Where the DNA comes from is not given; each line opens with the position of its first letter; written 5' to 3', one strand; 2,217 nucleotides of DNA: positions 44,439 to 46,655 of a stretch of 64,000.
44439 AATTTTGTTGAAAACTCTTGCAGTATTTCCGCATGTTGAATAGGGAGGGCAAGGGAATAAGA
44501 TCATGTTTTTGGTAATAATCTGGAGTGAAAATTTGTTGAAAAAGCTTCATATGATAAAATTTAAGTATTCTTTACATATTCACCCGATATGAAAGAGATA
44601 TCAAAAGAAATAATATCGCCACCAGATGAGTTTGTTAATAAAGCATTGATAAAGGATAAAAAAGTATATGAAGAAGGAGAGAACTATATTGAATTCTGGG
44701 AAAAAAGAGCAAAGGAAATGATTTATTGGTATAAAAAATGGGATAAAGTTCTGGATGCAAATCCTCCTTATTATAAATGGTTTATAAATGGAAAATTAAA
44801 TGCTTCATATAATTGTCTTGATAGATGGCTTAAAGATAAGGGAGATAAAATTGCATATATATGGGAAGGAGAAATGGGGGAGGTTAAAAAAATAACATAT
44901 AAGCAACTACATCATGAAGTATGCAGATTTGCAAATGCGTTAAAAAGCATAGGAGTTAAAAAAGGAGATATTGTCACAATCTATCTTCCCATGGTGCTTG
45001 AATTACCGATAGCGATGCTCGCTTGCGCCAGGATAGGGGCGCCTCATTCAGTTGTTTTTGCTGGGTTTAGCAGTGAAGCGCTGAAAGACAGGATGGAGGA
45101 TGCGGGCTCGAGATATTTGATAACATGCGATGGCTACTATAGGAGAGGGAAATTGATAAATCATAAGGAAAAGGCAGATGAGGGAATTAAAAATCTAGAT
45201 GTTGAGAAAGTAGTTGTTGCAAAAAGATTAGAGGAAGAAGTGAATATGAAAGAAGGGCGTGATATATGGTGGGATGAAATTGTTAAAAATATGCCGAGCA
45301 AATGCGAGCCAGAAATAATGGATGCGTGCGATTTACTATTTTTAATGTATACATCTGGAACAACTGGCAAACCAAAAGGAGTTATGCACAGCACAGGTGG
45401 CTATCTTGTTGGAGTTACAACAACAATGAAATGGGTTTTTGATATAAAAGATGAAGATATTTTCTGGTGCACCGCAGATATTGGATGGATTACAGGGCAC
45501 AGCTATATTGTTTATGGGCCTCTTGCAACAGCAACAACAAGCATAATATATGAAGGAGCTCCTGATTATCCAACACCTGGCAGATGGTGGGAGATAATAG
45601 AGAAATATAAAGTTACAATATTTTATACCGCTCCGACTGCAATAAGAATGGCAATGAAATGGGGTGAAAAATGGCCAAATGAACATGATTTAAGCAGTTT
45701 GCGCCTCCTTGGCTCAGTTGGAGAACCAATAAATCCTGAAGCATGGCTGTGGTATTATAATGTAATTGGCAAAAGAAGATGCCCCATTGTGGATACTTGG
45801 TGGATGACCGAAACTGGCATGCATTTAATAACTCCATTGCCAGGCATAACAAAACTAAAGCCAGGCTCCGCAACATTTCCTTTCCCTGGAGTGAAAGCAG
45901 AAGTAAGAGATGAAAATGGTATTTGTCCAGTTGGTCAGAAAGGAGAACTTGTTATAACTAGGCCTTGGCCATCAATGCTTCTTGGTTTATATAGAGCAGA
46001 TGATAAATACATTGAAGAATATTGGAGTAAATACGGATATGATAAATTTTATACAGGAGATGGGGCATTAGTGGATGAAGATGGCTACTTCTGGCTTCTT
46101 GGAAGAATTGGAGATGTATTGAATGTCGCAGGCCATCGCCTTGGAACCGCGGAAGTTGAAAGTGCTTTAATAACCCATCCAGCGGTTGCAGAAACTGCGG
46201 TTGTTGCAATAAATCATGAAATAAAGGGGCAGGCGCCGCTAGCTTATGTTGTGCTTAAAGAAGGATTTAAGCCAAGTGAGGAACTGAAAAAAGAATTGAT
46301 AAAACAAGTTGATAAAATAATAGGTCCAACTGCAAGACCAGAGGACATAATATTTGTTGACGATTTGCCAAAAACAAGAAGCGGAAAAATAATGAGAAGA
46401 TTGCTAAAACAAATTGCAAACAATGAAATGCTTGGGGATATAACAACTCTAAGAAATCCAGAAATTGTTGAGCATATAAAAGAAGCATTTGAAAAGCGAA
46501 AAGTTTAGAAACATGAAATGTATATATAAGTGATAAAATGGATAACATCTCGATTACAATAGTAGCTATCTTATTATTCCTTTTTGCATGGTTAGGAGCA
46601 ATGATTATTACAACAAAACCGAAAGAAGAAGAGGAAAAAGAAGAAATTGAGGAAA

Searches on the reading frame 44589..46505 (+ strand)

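Call 14: search_protein_families(library=ncbifam, proteins=[window:44589-46505:+])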
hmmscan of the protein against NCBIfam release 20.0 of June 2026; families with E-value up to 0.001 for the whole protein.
window:44589-46505:+ (639 aa): 103 families (the best 25 are shown)
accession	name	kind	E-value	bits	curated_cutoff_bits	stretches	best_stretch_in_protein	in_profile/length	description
NF001208.0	PRK00174.1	subfamily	1.3e-292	972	657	1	6-636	9-647/649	acetate--CoA ligase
TIGR02188.1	Ac_CoA_lig_AcsA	equivalog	1.3e-285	948.6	724.95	1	25-632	9-628/629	acetate--CoA ligase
NF007815.0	PRK10524.1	equivalog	1.3e-182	608.6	955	1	33-635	15-628/629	propionate--CoA ligase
TIGR02316.1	propion_prpE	equivalog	2.6e-164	548.3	827.4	1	34-635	15-627/628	propionate--CoA ligase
NF003313.0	PRK04319.1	equivalog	4.2e-153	510.6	729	1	61-622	34-573/574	acetate--CoA ligase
NF002937.0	PRK03584.1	subfamily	1.2e-99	334.3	639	1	55-637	72-655/657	acetoacetate--CoA ligase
NF047394.1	AcylCoAsynMbcS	equivalog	9.4e-80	268.7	850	1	77-610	18-520/525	acyl-CoA synthetase MbcS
TIGR01217.1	ac_ac_CoA_syn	equivalog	2.8e-77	260.4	520.9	1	33-637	48-651/652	acetoacetate--CoA ligase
NF004837.0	PRK06187.1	subfamily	9.6e-72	241.9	476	1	74-611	11-523/531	long-chain-fatty-acid--CoA ligase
TIGR02262.1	benz_CoA_lig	subfamily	3.9e-58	197.4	375.25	1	69-607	2-506/508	benzoate-CoA ligase family protein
NF005714.0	PRK07529.1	subfamily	3.9e-55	187.4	632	1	75-615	34-581/640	acyl-CoA synthetase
NF006181.0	PRK08314.1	subfamily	1.7e-54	185.1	705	1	100-612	48-556/563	long-chain-fatty-acid--CoA ligase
NF006182.0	PRK08316.1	subfamily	1.1e-52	179.3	663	1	79-610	19-517/523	fatty acyl-CoA synthetase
TIGR03208.1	cyc_hxne_CoA_lg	equivalog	8.6e-48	163.4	792.3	1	77-603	28-533/538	cyclohexanecarboxylate-CoA ligase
NF004822.0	PRK06178.1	equivalog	3.2e-47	161.4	782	1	71-611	37-568/571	acyl-CoA synthetase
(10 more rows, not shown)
